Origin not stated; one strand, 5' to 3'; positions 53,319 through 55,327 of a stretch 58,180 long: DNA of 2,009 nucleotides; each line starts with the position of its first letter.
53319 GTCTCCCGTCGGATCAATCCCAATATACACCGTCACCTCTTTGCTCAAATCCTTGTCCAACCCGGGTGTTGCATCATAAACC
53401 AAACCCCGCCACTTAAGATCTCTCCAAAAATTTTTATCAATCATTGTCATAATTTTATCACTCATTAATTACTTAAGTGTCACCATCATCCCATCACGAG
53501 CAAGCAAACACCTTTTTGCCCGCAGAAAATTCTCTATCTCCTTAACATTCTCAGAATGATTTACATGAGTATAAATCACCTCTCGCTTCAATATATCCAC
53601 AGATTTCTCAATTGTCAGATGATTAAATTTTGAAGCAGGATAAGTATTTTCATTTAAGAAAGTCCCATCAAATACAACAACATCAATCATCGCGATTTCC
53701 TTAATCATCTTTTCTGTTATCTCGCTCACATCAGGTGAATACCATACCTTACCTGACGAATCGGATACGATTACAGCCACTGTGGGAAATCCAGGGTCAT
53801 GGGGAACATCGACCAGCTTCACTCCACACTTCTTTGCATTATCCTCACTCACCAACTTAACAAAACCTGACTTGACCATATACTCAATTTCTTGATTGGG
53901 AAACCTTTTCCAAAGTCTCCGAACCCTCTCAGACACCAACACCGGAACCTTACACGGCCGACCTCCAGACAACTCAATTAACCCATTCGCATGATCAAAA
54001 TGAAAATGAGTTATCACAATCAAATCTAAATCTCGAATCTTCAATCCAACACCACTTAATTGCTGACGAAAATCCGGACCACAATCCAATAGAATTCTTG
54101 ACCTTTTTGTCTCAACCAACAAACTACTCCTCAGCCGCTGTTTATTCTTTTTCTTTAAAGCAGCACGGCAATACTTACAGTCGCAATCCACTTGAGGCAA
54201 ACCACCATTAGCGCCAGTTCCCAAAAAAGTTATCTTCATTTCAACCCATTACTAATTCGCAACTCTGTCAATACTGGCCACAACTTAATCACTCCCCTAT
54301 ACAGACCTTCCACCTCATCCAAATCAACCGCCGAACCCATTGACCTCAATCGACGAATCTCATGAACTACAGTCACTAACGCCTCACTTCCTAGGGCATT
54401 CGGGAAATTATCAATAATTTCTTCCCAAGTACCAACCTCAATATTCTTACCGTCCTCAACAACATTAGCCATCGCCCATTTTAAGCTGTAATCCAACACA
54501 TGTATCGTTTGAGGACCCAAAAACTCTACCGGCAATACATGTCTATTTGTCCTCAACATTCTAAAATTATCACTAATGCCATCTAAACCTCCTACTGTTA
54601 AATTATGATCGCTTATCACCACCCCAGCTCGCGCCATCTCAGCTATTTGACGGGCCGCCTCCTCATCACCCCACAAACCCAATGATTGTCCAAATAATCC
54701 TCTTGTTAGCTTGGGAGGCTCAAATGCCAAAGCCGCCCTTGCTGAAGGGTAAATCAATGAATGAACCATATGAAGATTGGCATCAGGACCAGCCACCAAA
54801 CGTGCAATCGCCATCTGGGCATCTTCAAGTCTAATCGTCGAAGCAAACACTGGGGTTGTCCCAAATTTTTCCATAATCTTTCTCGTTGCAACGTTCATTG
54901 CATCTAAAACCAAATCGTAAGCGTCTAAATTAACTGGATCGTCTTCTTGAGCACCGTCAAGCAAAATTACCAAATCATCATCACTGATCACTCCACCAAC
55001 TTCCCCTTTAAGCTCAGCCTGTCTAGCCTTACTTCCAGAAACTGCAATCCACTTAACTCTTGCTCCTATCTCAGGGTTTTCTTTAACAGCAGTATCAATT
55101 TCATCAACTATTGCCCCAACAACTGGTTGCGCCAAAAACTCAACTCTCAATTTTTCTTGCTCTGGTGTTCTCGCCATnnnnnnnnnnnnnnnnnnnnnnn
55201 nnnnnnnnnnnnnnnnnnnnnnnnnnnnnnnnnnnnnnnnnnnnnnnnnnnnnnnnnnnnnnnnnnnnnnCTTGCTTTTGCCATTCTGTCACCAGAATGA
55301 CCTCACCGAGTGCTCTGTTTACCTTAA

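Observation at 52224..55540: Tyr-specific T-box leader controls an operon of an NTase-like protein, an MBL (PhnP/tRNase Z-like) hydrolase and tyrS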

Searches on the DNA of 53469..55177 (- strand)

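Call 14: search_rna_families(sources=[L001, L002, L003, L004], threshold=evalue, max_evalue=0.01, show_alignments=4)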
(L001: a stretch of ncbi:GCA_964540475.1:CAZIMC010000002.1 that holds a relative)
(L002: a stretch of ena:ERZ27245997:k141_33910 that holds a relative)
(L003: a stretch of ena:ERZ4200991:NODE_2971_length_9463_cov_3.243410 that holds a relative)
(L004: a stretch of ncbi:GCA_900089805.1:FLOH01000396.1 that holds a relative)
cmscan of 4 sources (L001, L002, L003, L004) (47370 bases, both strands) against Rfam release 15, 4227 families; matches with E-value up to 0.01: 8.
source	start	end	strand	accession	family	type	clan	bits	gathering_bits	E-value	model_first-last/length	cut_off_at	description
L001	5716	5955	+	RF00230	T-box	Cis-reg; leader;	-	105.4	93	2.3e-22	1-219/219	no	T-box leader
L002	5659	5919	+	RF00230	T-box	Cis-reg; leader;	-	89.6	93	2.7e-18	1-219/219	no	T-box leader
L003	2474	2734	+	RF00230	T-box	Cis-reg; leader;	-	89.6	93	2.7e-18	1-219/219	no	T-box leader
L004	4811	5067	+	RF00230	T-box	Cis-reg; leader;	-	86.4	93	1.8e-17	1-219/219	no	T-box leader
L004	8096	8169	-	RF00005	tRNA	Gene; tRNA;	CL00001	59.1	29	2.3e-10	1-71/71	no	tRNA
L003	2278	2349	+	RF00005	tRNA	Gene; tRNA;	CL00001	43.4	29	4.7e-06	1-71/71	no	tRNA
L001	3383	3591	+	RF00230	T-box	Cis-reg; leader;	-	41.1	93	8.5e-06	1-219/219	no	T-box leader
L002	5463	5534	+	RF00005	tRNA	Gene; tRNA;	CL00001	40.1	29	3.9e-05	1-71/71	no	tRNA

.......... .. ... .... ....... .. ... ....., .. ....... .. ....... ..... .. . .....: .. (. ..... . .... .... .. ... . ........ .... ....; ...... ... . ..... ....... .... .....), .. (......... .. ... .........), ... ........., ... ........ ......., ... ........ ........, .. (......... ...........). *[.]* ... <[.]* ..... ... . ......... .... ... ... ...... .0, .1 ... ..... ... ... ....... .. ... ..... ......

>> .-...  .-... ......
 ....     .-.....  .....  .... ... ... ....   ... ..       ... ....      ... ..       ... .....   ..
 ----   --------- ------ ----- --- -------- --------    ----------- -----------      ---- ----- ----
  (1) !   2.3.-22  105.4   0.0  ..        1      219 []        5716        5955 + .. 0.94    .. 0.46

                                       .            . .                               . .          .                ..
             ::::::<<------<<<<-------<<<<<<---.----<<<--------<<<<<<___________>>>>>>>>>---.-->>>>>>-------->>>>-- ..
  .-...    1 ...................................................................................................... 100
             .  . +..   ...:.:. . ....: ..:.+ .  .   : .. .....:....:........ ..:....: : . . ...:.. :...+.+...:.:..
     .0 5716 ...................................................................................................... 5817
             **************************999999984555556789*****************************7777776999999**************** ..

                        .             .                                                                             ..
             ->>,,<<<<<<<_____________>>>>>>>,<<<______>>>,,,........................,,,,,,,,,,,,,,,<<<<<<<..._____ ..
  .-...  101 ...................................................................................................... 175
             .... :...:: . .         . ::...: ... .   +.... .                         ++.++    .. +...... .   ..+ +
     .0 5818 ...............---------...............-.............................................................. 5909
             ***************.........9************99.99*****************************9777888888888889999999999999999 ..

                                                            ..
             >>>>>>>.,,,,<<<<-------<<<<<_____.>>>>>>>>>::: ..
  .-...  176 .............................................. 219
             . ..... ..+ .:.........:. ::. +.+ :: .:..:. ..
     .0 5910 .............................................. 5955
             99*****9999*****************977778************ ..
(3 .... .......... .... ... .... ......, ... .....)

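Call 25: search_rna_families(sources=[L005, L007, L009], threshold=evalue, max_evalue=0.01, show_alignments=0)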
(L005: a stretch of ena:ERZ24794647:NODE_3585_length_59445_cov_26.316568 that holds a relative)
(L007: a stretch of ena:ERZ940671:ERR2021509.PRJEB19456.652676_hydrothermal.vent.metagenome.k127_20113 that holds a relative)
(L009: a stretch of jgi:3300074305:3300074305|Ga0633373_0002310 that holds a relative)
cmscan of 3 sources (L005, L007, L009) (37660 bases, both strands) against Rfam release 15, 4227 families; matches with E-value up to 0.01: 6.
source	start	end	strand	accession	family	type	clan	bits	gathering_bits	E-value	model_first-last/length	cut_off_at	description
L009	4544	4795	+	RF00230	T-box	Cis-reg; leader;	-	92.2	93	4.6e-19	1-219/219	no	T-box leader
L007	5679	5931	+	RF00230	T-box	Cis-reg; leader;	-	90.2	93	1.5e-18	1-219/219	no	T-box leader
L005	5657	5920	+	RF00230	T-box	Cis-reg; leader;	-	80.9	93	3.7e-16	1-219/219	no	T-box leader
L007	8983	9055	-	RF00005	tRNA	Gene; tRNA;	CL00001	65.6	29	3.1e-12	1-71/71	no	tRNA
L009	7847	7919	-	RF00005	tRNA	Gene; tRNA;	CL00001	63.5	29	1.1e-11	1-71/71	no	tRNA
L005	8954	9027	-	RF00005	tRNA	Gene; tRNA;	CL00001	60.9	29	5.9e-11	1-71/71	no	tRNA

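Call 39: search_rna_families(sources=[L010, L011], threshold=evalue, max_evalue=0.1, show_alignments=2)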
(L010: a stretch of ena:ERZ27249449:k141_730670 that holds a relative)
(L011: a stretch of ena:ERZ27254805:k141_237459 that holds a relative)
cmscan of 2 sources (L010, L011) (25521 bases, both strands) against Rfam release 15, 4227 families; matches with E-value up to 0.1: 5.
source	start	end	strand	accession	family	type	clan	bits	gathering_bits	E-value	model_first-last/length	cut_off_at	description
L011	4763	5004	+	RF00230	T-box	Cis-reg; leader;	-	102.5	93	6.8e-22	1-219/219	no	T-box leader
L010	6747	6818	+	RF00005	tRNA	Gene; tRNA;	CL00001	53.1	29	5.7e-09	1-71/71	no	tRNA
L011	4247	4318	+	RF00005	tRNA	Gene; tRNA;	CL00001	51.4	29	1.7e-08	1-71/71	no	tRNA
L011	16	87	-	RF00005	tRNA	Gene; tRNA;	CL00001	50.1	29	3.6e-08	1-71/71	no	tRNA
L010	4913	5124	+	RF00230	T-box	Cis-reg; leader;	-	38.9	93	1.6e-05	1-219/219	no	T-box leader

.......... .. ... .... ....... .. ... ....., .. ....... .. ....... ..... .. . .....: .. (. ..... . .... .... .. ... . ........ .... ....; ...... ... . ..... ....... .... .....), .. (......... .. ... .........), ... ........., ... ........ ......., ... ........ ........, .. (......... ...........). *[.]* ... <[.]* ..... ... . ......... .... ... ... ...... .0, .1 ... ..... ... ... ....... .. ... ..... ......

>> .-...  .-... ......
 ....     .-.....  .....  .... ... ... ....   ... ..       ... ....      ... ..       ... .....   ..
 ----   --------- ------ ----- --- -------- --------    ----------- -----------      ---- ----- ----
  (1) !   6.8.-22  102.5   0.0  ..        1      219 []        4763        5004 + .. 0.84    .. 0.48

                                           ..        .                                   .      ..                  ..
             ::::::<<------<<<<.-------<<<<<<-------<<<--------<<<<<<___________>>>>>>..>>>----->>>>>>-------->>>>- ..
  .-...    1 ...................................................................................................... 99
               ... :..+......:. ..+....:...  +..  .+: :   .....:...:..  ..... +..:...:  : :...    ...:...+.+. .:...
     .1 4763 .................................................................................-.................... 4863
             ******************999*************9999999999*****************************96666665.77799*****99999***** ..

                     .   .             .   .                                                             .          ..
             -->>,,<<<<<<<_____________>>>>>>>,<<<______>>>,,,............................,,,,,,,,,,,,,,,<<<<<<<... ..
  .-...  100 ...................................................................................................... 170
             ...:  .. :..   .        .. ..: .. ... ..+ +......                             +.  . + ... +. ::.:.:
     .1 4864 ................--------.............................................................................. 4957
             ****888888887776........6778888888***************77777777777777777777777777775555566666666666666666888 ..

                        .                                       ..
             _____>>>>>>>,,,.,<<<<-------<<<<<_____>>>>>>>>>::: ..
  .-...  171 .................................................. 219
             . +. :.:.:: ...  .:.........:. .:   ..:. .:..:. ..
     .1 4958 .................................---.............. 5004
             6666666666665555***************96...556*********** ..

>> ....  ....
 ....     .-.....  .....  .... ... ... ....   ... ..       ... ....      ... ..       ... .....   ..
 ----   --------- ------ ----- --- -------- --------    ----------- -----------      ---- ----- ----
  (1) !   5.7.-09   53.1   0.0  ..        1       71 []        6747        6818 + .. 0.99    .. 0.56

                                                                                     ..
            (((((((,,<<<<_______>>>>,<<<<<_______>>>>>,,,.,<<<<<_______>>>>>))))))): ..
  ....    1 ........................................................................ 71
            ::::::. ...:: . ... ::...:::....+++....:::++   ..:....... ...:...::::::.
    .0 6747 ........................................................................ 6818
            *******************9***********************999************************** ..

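Call 45: search_rna_families(sources=[L013], threshold=evalue, max_evalue=0.01)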
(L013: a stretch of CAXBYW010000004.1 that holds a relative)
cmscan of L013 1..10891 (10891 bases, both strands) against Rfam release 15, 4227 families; matches with E-value up to 0.01: 2.
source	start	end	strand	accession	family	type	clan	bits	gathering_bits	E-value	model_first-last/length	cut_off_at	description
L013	4653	4913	+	RF00230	T-box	Cis-reg; leader;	-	89.6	93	6.1e-19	1-219/219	no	T-box leader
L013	4457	4528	+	RF00005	tRNA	Gene; tRNA;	CL00001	40.1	29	8.9e-06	1-71/71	no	tRNA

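Call 61: search_rna_families(sources=[L014, L015], threshold=evalue, max_evalue=0.1, show_alignments=3)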
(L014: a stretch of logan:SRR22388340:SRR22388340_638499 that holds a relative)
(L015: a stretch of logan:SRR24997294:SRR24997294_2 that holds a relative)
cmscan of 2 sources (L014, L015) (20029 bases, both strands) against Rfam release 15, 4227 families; matches with E-value up to 0.1: 3.
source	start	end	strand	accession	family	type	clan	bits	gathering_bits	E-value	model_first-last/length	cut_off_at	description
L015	2269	2555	+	RF00230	T-box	Cis-reg; leader;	-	91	93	4.8e-19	1-219/219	no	T-box leader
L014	3814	4108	+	RF00230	T-box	Cis-reg; leader;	-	86.4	93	7.4e-18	1-219/219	no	T-box leader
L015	2599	2683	+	RF00005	tRNA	Gene; tRNA;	CL00001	56.7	29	4.6e-10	1-71/71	no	tRNA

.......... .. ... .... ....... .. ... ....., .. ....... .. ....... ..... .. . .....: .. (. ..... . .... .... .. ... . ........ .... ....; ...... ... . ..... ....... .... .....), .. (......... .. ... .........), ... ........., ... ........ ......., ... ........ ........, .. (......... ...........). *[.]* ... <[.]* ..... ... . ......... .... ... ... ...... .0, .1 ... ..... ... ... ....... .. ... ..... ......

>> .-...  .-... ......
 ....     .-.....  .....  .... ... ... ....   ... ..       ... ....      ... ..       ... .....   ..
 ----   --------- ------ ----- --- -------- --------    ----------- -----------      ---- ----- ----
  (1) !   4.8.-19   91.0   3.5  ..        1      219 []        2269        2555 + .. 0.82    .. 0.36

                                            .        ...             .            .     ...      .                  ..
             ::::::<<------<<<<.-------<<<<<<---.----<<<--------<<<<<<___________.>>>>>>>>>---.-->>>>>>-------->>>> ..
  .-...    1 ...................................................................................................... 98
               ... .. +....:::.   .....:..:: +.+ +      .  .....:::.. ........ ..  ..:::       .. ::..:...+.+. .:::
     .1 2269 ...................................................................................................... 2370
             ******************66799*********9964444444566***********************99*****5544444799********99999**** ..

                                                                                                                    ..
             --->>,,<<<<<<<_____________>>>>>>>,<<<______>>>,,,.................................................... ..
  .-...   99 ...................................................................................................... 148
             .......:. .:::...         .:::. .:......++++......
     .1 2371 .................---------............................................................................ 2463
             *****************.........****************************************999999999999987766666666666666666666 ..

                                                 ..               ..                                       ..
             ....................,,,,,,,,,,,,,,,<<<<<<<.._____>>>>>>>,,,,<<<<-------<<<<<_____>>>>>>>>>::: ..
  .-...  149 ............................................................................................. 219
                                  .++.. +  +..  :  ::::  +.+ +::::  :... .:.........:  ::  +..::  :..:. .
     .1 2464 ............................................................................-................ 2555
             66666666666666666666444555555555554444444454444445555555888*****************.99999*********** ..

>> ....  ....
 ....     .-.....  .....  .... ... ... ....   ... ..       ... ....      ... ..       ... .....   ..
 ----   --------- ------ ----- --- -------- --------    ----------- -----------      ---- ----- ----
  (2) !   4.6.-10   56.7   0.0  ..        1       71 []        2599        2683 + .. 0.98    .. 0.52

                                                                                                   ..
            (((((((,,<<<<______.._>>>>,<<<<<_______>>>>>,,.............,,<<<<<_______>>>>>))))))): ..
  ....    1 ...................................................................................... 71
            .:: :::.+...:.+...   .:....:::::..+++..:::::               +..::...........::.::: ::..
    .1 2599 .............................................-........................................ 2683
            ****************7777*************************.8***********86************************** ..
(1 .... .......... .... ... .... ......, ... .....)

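Call 66: search_rna_families(sources=[L016, L017, L018, L019, L021, L022, L023, L024, L025, L026, L027, L028, L029, L030, L031, L032, L033, L034], threshold=evalue, max_evalue=0.01)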
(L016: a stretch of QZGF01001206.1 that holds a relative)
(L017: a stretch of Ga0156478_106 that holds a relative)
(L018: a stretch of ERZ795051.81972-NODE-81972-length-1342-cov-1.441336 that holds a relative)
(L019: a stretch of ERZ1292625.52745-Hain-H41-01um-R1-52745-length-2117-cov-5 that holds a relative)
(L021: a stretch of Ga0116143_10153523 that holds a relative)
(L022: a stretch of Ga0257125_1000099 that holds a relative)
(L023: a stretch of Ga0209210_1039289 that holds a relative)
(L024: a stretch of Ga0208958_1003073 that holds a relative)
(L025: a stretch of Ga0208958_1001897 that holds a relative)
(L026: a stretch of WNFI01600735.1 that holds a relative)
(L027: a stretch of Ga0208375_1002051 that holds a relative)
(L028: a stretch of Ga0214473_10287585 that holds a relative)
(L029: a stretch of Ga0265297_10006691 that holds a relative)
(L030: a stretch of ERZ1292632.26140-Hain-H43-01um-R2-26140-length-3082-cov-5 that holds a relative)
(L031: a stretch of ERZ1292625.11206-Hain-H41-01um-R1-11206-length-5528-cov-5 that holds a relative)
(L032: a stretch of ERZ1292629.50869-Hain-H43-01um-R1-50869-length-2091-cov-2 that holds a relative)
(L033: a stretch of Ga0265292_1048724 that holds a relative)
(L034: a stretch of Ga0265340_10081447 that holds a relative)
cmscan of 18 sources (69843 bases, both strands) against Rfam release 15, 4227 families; matches with E-value up to 0.01: 15.
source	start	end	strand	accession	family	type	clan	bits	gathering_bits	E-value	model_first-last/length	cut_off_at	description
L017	3661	3902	+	RF00230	T-box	Cis-reg; leader;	-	102.5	93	1.9e-21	1-219/219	no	T-box leader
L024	3661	3902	+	RF00230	T-box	Cis-reg; leader;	-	102.5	93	1.9e-21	1-219/219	no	T-box leader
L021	32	285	+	RF00230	T-box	Cis-reg; leader;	-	99.4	93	1.2e-20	1-219/219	no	T-box leader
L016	839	1092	+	RF00230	T-box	Cis-reg; leader;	-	95.3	93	1.3e-19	1-219/219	no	T-box leader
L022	3653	3913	+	RF00230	T-box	Cis-reg; leader;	-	89.6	93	3.9e-18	1-219/219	no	T-box leader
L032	206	545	+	RF00230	T-box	Cis-reg; leader;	-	82.9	93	2.1e-16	1-219/219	no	T-box leader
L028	624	916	+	RF00230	T-box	Cis-reg; leader;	-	77.2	93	6e-15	1-219/219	no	T-box leader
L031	2543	2824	+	RF00230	T-box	Cis-reg; leader;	-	76.9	93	7.3e-15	1-219/219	no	T-box leader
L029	3612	3862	+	RF00230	T-box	Cis-reg; leader;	-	76.6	93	8.9e-15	1-219/219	no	T-box leader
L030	419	720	+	RF00230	T-box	Cis-reg; leader;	-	75.9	93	1.3e-14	1-219/219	no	T-box leader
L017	3145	3216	+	RF00005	tRNA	Gene; tRNA;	CL00001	51.4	29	4.6e-08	1-71/71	no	tRNA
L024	3145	3216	+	RF00005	tRNA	Gene; tRNA;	CL00001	51.4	29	4.6e-08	1-71/71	no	tRNA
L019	96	303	+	RF00230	T-box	Cis-reg; leader;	-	40.6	93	1.6e-05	1-219/219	no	T-box leader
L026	1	251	+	RF00230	T-box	Cis-reg; leader;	-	40.4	93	1.9e-05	29-219/219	5'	T-box leader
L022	3457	3528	+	RF00005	tRNA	Gene; tRNA;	CL00001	40.1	29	5.7e-05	1-71/71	no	tRNA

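Call 96: search_rna_families(sources=[L001, L010], threshold=evalue, max_evalue=0.001, show_alignments=4)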
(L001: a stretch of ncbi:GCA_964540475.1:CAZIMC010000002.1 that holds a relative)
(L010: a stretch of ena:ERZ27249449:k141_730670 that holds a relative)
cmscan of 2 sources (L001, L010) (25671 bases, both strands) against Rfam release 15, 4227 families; matches with E-value up to 0.001: 4.
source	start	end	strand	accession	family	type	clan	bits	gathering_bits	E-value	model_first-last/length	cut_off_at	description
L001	5716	5955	+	RF00230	T-box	Cis-reg; leader;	-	105.4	93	1.2e-22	1-219/219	no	T-box leader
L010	6747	6818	+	RF00005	tRNA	Gene; tRNA;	CL00001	53.1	29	5.7e-09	1-71/71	no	tRNA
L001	3383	3591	+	RF00230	T-box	Cis-reg; leader;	-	41.1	93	4.6e-06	1-219/219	no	T-box leader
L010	4913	5124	+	RF00230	T-box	Cis-reg; leader;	-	38.9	93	1.6e-05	1-219/219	no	T-box leader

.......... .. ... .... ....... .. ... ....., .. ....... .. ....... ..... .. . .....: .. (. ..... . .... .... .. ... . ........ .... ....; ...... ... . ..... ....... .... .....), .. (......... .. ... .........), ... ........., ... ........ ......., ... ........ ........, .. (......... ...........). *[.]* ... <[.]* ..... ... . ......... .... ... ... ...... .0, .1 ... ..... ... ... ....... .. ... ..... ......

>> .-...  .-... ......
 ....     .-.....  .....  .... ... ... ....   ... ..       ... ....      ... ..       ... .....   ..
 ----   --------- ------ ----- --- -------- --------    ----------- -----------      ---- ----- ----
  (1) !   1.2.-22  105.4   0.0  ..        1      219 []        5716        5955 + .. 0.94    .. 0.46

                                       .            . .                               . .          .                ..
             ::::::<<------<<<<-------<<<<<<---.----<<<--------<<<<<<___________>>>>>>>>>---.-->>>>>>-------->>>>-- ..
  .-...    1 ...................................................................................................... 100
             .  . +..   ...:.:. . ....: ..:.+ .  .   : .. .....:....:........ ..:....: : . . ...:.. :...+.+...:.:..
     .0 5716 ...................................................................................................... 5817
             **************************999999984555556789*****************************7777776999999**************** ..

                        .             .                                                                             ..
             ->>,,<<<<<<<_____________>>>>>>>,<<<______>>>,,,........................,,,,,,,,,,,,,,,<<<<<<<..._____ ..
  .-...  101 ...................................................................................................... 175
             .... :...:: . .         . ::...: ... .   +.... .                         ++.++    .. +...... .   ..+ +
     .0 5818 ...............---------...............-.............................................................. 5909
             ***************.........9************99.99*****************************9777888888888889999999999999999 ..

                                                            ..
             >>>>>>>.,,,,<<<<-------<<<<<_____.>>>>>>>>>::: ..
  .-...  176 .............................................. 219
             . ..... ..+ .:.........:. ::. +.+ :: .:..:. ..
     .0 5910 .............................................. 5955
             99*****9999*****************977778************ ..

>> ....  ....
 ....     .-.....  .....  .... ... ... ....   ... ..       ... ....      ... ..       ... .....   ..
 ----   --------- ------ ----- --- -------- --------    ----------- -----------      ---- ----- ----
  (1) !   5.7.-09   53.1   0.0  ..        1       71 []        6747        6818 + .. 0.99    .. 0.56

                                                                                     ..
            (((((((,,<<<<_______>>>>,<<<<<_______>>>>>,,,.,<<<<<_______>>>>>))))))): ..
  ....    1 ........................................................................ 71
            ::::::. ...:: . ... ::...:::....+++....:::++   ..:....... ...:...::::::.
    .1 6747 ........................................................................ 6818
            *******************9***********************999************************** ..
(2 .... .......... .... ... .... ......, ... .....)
